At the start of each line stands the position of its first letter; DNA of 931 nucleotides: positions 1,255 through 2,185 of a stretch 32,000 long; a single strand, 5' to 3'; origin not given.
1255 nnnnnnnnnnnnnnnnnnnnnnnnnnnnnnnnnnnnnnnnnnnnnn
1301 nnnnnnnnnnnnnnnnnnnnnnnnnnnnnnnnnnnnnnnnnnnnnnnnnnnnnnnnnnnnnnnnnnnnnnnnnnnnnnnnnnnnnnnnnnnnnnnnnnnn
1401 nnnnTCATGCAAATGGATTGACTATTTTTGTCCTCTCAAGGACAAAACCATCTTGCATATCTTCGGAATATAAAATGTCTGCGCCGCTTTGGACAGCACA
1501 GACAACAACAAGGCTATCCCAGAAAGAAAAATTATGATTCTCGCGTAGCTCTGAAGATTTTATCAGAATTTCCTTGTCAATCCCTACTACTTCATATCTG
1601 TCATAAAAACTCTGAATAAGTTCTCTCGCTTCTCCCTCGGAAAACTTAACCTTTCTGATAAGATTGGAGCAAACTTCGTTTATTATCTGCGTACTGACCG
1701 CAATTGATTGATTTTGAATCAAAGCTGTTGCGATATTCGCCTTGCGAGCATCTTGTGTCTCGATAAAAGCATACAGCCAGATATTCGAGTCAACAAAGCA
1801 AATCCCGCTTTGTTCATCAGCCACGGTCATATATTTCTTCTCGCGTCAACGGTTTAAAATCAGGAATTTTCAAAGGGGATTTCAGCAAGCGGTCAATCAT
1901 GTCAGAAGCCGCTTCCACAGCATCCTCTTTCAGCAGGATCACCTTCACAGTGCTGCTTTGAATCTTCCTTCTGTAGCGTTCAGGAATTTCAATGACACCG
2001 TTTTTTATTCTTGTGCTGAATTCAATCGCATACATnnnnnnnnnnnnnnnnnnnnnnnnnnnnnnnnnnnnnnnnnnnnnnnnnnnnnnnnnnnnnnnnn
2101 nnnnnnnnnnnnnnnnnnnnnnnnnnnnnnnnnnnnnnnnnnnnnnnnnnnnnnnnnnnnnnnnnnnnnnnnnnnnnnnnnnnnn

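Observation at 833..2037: Exactly 1200-bp AT-rich cassette inserted at the etfB-stop/etfA-start junction, taking over the etfA initiation site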

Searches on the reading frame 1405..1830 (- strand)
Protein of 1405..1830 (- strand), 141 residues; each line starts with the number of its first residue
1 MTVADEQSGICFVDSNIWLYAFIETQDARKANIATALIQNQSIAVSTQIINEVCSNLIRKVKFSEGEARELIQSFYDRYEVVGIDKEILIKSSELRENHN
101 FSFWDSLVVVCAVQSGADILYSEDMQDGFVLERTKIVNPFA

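Call 4: search_protein_families(library=pfam, proteins=[window:1405-1830:-], max_evalue=0.01)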
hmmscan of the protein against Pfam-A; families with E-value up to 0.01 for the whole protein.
window:1405-1830:- (141 aa): 2 families
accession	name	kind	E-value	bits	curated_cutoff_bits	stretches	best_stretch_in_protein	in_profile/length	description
PF01850.27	PIN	-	4.5e-11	43.8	23.6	1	12-124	2-111/120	PIN domain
PF13470.12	PIN_3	-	6.1e-05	24.2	27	1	13-124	4-113/115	PIN domain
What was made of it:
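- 1405..1830 (-): PIN-domain (VapC-like) toxin, 141 aa. PF01850 4.5e-11 (call 4).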

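Call 5: search_protein_families(library=ncbifam, proteins=[window:1405-1830:-], max_evalue=0.01)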
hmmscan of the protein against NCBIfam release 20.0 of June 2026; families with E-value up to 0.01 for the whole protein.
window:1405-1830:- (141 aa): 1 family
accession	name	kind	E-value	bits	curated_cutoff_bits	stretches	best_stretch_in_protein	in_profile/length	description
TIGR00305.1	TIGR00305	equivalog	0.00099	19.4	29.15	1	13-124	4-109/115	putative toxin-antitoxin system toxin component, PIN family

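Call 6: search_protein_families(library=padloc, proteins=[window:1405-1830:-], max_evalue=0.01)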
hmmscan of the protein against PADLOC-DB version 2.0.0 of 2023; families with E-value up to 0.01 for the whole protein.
window:1405-1830:- (141 aa): 0 families

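Call 16: find_encoding_contigs(protein=window:1405-1830:-, flank=5000, max_places=10)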
Protein window:1405-1830:- (141 aa): 3 contigs read that carry it; 2 places shown.
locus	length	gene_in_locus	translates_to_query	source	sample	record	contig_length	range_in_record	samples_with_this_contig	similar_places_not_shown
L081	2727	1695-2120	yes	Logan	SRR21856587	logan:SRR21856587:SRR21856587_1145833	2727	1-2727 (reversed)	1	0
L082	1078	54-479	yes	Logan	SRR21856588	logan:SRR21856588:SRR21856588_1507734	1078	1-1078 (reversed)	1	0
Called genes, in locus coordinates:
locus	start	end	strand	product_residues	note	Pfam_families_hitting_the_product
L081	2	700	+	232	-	?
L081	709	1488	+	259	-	PF01012:ETF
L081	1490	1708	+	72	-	-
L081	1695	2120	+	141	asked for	PF01850:PIN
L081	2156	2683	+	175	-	PF04471:Mrr_cat (weak)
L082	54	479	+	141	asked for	PF01850:PIN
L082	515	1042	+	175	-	PF04471:Mrr_cat (weak)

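Call 34: find_homologous_proteins(query=window:1408-1830:-)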
Query window:1408-1830:- (141 aa): 1910 proteins with E <= 0.001 among 1916 candidates; the best 120 are listed.
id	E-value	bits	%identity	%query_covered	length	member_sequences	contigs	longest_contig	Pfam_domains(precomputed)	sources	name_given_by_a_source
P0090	2.8e-85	301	100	100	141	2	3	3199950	PF01850.28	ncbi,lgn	ncbi:PIN domain nuclease [Candidatus Electronema halotolerans]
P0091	2.2e-71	256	84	99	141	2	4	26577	PF01850.28,PF13470.13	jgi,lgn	jgi:predicted nucleic acid-binding protein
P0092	1.3e-64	234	78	99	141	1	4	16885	PF01850.28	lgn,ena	-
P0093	2.7e-56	207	68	99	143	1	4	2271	PF01850.28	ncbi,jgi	-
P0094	8.7e-55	202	65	99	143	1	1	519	PF01850.28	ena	-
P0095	1.3e-54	201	65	99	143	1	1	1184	PF01850.28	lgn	-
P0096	1.5e-54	201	65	99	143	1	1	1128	PF01850.28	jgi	jgi:predicted nucleic acid-binding protein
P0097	1.8e-54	201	70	92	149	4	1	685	PF01850.28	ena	-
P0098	2.2e-54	201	66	99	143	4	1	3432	PF01850.28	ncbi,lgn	-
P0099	6.6e-54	199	65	99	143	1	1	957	PF01850.28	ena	-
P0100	3.4e-53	197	65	99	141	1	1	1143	PF01850.28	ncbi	-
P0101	4.5e-53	197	64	99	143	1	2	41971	PF01850.28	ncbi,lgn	-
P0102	4.8e-53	196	66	92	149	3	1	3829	PF01850.28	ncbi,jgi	-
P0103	5.6e-53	196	65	99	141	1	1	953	PF01850.28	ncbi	-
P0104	6.7e-53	196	65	99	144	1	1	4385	PF01850.28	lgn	-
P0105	6.8e-53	196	65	99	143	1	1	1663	PF01850.28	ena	-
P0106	1.5e-52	195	64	99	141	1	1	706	PF01850.28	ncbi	-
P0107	1.6e-52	195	63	99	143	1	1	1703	PF01850.28,PF13470.13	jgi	jgi:predicted nucleic acid-binding protein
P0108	1.7e-52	195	64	99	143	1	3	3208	PF01850.28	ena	-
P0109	4.4e-52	193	63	99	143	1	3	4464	PF01850.28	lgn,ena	-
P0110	5.1e-52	193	63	93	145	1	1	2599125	PF01850.28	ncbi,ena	-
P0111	2.3e-51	191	65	99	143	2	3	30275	PF01850.28,PF13470.13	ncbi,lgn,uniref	ncbi:PIN domain-containing protein [Candidatus Electrothrix sp.]|uniref:PIN domain-containing protei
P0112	2.8e-51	191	62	99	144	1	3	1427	PF01850.28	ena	-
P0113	4.1e-51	190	63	99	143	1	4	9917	PF01850.28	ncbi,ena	-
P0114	5.6e-51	190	62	99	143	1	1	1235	PF01850.28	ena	-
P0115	5.8e-51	190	65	99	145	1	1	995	PF01850.28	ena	-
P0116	1.7e-50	188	63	93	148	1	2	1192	PF01850.28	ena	-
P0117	3.2e-50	187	61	99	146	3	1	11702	PF01850.28,PF13470.13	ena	-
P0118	4.6e-50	187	63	99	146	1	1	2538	PF01850.28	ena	-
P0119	7.6e-50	186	63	99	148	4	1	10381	PF01850.28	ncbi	-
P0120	8.4e-50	186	60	96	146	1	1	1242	PF01850.28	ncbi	-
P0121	1.6e-49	185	60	99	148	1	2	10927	PF01850.28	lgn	-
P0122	1.6e-49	185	62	95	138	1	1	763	PF01850.28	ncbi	-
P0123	6.1e-49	183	60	99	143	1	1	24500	PF01850.28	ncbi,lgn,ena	-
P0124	8.2e-49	183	58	99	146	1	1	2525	PF01850.28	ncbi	-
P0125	3.1e-48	181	59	98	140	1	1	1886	PF01850.28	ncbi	-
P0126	3.8e-48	181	56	99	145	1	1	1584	PF01850.28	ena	-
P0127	5.9e-48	180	58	99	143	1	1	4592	PF01850.28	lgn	-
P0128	1.0e-47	179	64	93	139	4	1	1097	PF01850.28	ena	-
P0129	1.5e-47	179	62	93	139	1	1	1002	PF01850.28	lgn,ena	-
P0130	2.5e-47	178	58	94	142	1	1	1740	PF01850.28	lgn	-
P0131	3.9e-47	177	56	99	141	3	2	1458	PF01850.28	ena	-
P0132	6.2e-47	177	57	99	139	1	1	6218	PF01850.28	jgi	jgi:predicted nucleic acid-binding protein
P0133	8.6e-47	176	56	99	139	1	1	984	PF01850.28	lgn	-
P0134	1.0e-46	176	61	92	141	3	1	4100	PF01850.28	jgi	-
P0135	1.1e-46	176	57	99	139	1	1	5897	PF01850.28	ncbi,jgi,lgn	-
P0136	1.3e-46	176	60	92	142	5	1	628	PF01850.28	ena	-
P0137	2.5e-46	175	55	98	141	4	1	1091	PF01850.28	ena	-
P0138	3.3e-46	174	63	93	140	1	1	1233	PF01850.28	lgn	-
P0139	4.9e-46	174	58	95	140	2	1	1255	PF01850.28,PF13470.13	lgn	-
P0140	5.3e-46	174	62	93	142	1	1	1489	PF01850.28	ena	-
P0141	7.4e-46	173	60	91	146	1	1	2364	PF01850.28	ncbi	-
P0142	7.6e-46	173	56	99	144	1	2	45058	PF01850.28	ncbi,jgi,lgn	-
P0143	8.3e-46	173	58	93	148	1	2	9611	PF01850.28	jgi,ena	-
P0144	8.6e-46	173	57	99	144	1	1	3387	PF01850.28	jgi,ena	-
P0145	1.1e-45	173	63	92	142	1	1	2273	PF01850.28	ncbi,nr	ncbi:MAG: PIN domain-containing protein [Patescibacteria group bacterium]|nr:PIN domain-containing p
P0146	1.2e-45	173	57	96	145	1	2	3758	PF01850.28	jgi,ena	jgi:predicted nucleic acid-binding protein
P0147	2.3e-45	172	54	96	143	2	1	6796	PF01850.28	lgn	-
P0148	2.6e-45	171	60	92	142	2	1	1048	PF01850.28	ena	-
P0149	2.6e-45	171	55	100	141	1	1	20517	PF01850.28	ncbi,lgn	ncbi:MAG: PIN domain-containing protein [Desulfobacterales bacterium]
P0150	3.3e-45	171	57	99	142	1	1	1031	PF01850.28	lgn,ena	-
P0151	4.3e-45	171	58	93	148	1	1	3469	PF01850.28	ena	-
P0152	4.5e-45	171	59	93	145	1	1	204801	PF01850.28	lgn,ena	-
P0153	5.2e-45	170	62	93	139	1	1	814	PF01850.28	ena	-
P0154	7.2e-45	170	59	93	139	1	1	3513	PF01850.28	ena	-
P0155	7.8e-45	170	58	92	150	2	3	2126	PF01850.28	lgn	-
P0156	8.2e-45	170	55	93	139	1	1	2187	PF01850.28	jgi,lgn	jgi:predicted nucleic acid-binding protein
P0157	1.8e-44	169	52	100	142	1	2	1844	PF01850.28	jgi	-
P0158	1.9e-44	169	56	99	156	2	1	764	PF01850.28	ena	-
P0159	2.1e-44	168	57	99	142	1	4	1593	PF01850.28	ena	-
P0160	2.6e-44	168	56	99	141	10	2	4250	PF01850.28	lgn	-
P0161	2.7e-44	168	57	99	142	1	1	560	PF01850.28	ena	-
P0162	3.2e-44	168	55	99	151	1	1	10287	PF01850.28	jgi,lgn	-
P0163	3.3e-44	168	57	93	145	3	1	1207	PF01850.28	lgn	-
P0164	4.2e-44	168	57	93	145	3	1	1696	PF01850.28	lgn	-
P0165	4.6e-44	167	56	99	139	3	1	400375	PF01850.28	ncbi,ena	-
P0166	5.9e-44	167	56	99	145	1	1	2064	PF01850.28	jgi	jgi:predicted nucleic acid-binding protein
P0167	6.8e-44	167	56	93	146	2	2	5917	PF01850.28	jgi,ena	-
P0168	7.0e-44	167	54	100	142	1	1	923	PF01850.28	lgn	-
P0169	7.7e-44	167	55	99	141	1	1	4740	PF01850.28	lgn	-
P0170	8.4e-44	167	57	99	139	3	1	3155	PF01850.28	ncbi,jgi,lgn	jgi:predicted nucleic acid-binding protein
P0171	9.2e-44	166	61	91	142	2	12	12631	PF01850.28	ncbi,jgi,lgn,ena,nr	ncbi:MAG: PIN domain nuclease [Deltaproteobacteria bacterium]|nr:MAG: PIN domain nuclease [Deltaprot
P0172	9.5e-44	166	58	93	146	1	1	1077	PF01850.28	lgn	-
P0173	1.0e-43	166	55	91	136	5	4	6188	PF01850.28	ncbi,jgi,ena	-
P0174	1.1e-43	166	55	99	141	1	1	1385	PF01850.28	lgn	-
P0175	1.2e-43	166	55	98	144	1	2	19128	PF01850.28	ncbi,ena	-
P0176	1.4e-43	166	54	99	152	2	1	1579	PF01850.28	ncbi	-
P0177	1.4e-43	166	56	95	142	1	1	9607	PF01850.28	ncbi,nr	ncbi:MAG: PIN domain-containing protein [Desulfamplus sp.]|nr:PIN domain-containing protein [Desulfa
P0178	1.5e-43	166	61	93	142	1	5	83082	PF01850.28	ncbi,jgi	jgi:predicted nucleic acid-binding protein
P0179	1.5e-43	166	57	96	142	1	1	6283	PF01850.28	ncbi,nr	ncbi:MAG: PIN domain-containing protein [Gammaproteobacteria bacterium]|nr:PIN domain-containing pro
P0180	1.7e-43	166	55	99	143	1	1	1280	PF01850.28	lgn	-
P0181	2.5e-43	165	57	96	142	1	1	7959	PF01850.28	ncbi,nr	ncbi:MAG: PIN domain-containing protein [Gammaproteobacteria bacterium]|nr:PIN domain-containing pro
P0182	2.7e-43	165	59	87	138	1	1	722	PF01850.28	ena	-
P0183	2.8e-43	165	57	99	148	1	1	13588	PF01850.28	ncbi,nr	ncbi:MAG: PIN domain-containing protein [Desulfobacterales bacterium]|nr:PIN domain-containing prote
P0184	2.8e-43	165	57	92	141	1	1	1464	PF01850.28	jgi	jgi:predicted nucleic acid-binding protein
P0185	3.1e-43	165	55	98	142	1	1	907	PF01850.28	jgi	jgi:predicted nucleic acid-binding protein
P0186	3.2e-43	165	56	92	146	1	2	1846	PF01850.28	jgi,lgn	-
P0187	3.4e-43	165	56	93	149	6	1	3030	PF01850.28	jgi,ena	-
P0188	3.6e-43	165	54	99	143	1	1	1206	PF01850.28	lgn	-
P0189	3.7e-43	164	56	93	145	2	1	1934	PF01850.28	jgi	jgi:predicted nucleic acid-binding protein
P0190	4.3e-43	164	55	94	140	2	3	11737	PF01850.28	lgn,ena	-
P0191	5.2e-43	164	54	94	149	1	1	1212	PF01850.28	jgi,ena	-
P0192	5.2e-43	164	54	92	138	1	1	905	PF01850.28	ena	-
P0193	5.4e-43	164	58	93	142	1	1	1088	PF01850.28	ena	-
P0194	6.1e-43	164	55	99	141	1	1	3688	PF01850.28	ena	-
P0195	6.7e-43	164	56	100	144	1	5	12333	PF01850.28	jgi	jgi:predicted nucleic acid-binding protein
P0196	7.2e-43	164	57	92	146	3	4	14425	PF01850.28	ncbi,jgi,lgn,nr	ncbi:MAG: PIN domain-containing protein [Desulfococcaceae bacterium]|jgi:predicted nucleic acid-bind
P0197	8.3e-43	163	57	92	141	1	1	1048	PF01850.28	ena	-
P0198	1.0e-42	163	57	95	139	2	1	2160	PF01850.28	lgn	-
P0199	1.1e-42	163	46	96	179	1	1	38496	PF01850.28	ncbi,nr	ncbi:PIN domain-containing protein [Candidatus Halobeggiatoa sp. HSG11]|nr:PIN domain-containing pro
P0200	1.1e-42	163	56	92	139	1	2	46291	PF01850.28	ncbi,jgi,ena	-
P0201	1.4e-42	163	54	99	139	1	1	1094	PF01850.28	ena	-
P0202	1.5e-42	162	54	99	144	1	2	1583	PF01850.28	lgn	-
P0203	1.9e-42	162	56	100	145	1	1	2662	PF01850.28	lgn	-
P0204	2.0e-42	162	54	99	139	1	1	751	PF01850.28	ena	-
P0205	2.5e-42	162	53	93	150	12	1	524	PF01850.28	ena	-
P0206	2.5e-42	162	52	99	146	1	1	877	PF01850.28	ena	-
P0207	3.3e-42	161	55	92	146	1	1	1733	PF01850.28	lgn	-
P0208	3.7e-42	161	57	100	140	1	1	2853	PF01850.28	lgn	-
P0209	3.8e-42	161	55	93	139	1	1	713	PF01850.28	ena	-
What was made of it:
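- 1405..1830 (-): E. halotolerans protein (call 34).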

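Call 35: find_encoding_contigs(protein=P0091, flank=4000, max_places=3)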
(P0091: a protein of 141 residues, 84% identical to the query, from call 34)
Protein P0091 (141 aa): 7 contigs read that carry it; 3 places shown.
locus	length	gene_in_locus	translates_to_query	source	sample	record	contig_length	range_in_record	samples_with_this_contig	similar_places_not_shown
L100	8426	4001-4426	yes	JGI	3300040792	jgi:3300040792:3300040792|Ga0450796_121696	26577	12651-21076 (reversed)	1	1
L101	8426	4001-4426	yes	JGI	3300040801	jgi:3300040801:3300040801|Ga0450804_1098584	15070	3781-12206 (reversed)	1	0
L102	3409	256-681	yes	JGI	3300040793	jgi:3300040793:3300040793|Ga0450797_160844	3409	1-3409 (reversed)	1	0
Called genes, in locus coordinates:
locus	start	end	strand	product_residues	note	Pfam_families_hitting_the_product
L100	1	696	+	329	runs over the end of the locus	PF02504:FA_synthesis, PF01515:PTA_PTB (weak)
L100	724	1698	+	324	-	PF00108:Thiolase_N (faint), PF08545:ACP_syn_III, PF08541:ACP_syn_III_C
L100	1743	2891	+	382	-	PF02771:Acyl-CoA_dh_N, PF02770:Acyl-CoA_dh_M, PF00441:Acyl-CoA_dh_1, PF22924:ACOX_C_alpha1 (weak), PF08028:Acyl-CoA_dh_2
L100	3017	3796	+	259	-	PF01012:ETF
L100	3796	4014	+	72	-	-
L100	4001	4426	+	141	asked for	PF01850:PIN, PF13470:PIN_3 (faint)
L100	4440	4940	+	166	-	PF20594:DUF6794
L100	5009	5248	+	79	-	-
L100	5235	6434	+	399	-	PF00037:Fer4 (faint), PF12797:Fer4_2 (faint), PF12837:Fer4_6 (faint), PF12838:Fer4_7 (weak), PF13187:Fer4_9 (weak), PF13237:Fer4_10 (weak), PF01012:ETF, PF00766:ETF_alpha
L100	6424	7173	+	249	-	PF00106:adh_short, PF08659:KR, PF13561:adh_short_C2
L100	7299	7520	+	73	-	PF23297:ACP_SdgA_C (weak), PF00550:PP-binding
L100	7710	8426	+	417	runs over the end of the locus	PF00109:ketoacyl-synt, PF02801:Ketoacyl-synt_C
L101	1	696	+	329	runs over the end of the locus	PF02504:FA_synthesis, PF01515:PTA_PTB (weak)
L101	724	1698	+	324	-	PF08545:ACP_syn_III, PF08541:ACP_syn_III_C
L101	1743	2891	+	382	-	PF02771:Acyl-CoA_dh_N, PF02770:Acyl-CoA_dh_M, PF00441:Acyl-CoA_dh_1, PF22924:ACOX_C_alpha1 (weak), PF08028:Acyl-CoA_dh_2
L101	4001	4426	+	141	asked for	PF01850:PIN, PF13470:PIN_3 (faint)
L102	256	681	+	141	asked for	PF01850:PIN, PF13470:PIN_3 (faint)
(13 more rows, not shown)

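Call 36: find_encoding_contigs(protein=P0092, flank=4000, max_places=3)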
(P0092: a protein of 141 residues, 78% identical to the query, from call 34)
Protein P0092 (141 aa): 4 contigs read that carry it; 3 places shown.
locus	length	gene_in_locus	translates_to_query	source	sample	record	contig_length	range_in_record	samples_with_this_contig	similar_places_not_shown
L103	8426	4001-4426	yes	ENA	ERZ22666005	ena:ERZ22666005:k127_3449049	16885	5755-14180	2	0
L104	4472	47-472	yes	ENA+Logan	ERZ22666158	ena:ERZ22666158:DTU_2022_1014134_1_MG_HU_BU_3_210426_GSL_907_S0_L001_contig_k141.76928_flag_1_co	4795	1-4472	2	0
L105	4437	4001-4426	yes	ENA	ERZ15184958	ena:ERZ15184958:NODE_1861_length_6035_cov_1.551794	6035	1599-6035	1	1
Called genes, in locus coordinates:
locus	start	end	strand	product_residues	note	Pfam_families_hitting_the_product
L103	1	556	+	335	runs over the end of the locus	PF02504:FA_synthesis, PF01515:PTA_PTB (weak)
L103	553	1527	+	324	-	PF08545:ACP_syn_III, PF08541:ACP_syn_III_C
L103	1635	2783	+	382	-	PF02771:Acyl-CoA_dh_N, PF02770:Acyl-CoA_dh_M, PF00441:Acyl-CoA_dh_1, PF22924:ACOX_C_alpha1 (weak), PF08028:Acyl-CoA_dh_2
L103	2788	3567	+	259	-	PF01012:ETF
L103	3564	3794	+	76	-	-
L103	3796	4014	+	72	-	-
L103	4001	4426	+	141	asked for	PF01850:PIN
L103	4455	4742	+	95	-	-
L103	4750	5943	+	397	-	PF00037:Fer4 (faint), PF12837:Fer4_6 (faint), PF12838:Fer4_7 (faint), PF13187:Fer4_9 (faint), PF01012:ETF, PF00766:ETF_alpha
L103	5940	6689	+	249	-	PF00106:adh_short, PF08659:KR, PF13561:adh_short_C2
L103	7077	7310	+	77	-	PF14573:PP-binding_2 (weak), PF00550:PP-binding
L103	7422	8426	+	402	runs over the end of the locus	PF00109:ketoacyl-synt, PF02801:Ketoacyl-synt_C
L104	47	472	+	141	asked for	PF01850:PIN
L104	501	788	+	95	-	-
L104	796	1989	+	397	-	PF00037:Fer4 (faint), PF12837:Fer4_6 (faint), PF12838:Fer4_7 (faint), PF13187:Fer4_9 (faint), PF01012:ETF, PF00766:ETF_alpha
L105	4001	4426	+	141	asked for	PF01850:PIN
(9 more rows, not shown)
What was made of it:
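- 1405..1830 (-): The closest homologs (84%, 78%) lie at the same junction in L100 and L103 (calls 35, 36).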

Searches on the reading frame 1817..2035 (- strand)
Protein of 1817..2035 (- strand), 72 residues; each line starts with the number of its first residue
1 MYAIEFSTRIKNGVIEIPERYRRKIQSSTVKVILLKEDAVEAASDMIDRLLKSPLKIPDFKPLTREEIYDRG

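Call 4: search_protein_families(library=pfam, proteins=[window:1817-2035:-], max_evalue=0.01)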
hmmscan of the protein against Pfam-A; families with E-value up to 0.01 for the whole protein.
window:1817-2035:- (72 aa): 0 families

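Call 5: search_protein_families(library=ncbifam, proteins=[window:1817-2035:-], max_evalue=0.01)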
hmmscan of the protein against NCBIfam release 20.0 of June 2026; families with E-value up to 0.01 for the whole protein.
window:1817-2035:- (72 aa): 0 families

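Call 6: search_protein_families(library=padloc, proteins=[window:1817-2035:-], max_evalue=0.01)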
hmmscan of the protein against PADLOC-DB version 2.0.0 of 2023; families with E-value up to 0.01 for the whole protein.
window:1817-2035:- (72 aa): 0 families
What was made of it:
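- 1817..2035 (-): 72-aa antitoxin-like ORF (AbrB/SpoVT-like by its NCBI name and the motif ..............). Its ATG lies 1 nt after the etfB stop. No Pfam, NCBIfam or PADLOC hit (calls 4-6).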

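Call 42: find_homologous_proteins(query=window:1820-2035:-)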
Query window:1820-2035:- (72 aa): 39 proteins with E <= 0.001 among 39 candidates.
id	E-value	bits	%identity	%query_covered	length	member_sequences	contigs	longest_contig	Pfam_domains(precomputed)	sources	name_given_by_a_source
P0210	7.6e-38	145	100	100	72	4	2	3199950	-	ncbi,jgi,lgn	ncbi:SpoVT-AbrB domain-containing protein [Candidatus Electronema halotolerans]|jgi:hypothetical pro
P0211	2.2e-35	137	94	100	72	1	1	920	-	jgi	jgi:hypothetical protein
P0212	8.0e-34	132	88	100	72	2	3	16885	-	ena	-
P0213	6.2e-22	95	66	99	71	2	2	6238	-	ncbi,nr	ncbi:hypothetical protein MHK_005243 [Candidatus Magnetomorum sp. HK-1]|nr:hypothetical protein MHK_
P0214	2.6e-21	93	65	100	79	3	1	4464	-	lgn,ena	-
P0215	3.3e-21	92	68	100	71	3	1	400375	-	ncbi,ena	-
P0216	1.0e-20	91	65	100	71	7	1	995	-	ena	-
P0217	1.3e-20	90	67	100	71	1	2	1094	-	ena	-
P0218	2.0e-20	90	67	100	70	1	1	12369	-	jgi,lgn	jgi:hypothetical protein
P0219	3.3e-20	89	70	96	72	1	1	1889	-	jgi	-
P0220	4.8e-20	89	64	100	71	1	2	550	-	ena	-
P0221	4.9e-20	89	65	100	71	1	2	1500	-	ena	-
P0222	6.2e-20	88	63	100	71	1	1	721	-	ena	-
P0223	1.1e-19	88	63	100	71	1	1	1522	-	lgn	-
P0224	1.9e-19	87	65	100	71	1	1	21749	-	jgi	jgi:hypothetical protein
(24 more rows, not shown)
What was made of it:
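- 1817..2035 (-): Electronema halotolerans]', and 39 homologs were found (call 42).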

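Call 49: predict_structure(alignment_id=A1)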
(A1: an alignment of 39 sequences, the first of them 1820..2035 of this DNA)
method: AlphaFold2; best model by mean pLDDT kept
length: 72 residues; sequences in the alignment: 39
mean_pLDDT: 83.9   pTM: 0.41
mean pLDDT of the five models: 83.9, 81.4, 80.3, 79.9, 79.7
residues with pLDDT >= 90: 19; 70-90: 46; 50-70: 7; < 50: 0
segments of 3 or more residues with pLDDT < 50: none
pLDDT, mean of each block of 10 residues (from residue 1): 88 92 86 83 74 83 86 63
secondary structure, 60 per line:
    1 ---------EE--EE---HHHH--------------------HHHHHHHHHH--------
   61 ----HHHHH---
elements in order: H19-22 H43-52 H65-69

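Call 53: search_solved_structures(query=A1, max_evalue=1)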
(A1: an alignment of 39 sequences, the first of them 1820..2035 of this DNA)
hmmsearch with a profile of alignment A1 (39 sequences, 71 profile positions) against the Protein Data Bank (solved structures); distinct sequences matched with E-value up to 1: 3.
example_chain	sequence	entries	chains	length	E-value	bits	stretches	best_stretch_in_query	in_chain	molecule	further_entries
8smq_A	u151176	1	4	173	0.15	15.3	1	5-50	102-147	hypothetical protein CD630_25440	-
3kg4_A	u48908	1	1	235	0.35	14.2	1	6-27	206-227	Uncharacterized protein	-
6yxy_Bi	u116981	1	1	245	0.76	13.1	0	19-65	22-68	mL101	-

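Call 57: fold_search(model_id=the predicted structure, library=pdb)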
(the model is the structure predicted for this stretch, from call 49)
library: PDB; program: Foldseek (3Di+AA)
matches with E <= 10: 0; with E <= 0.001: 0
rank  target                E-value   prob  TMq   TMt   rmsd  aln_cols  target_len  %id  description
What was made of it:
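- On Type II TA, VapBC-like: The model has pLDDT 84 but no PDB fold match (calls 49, 57).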
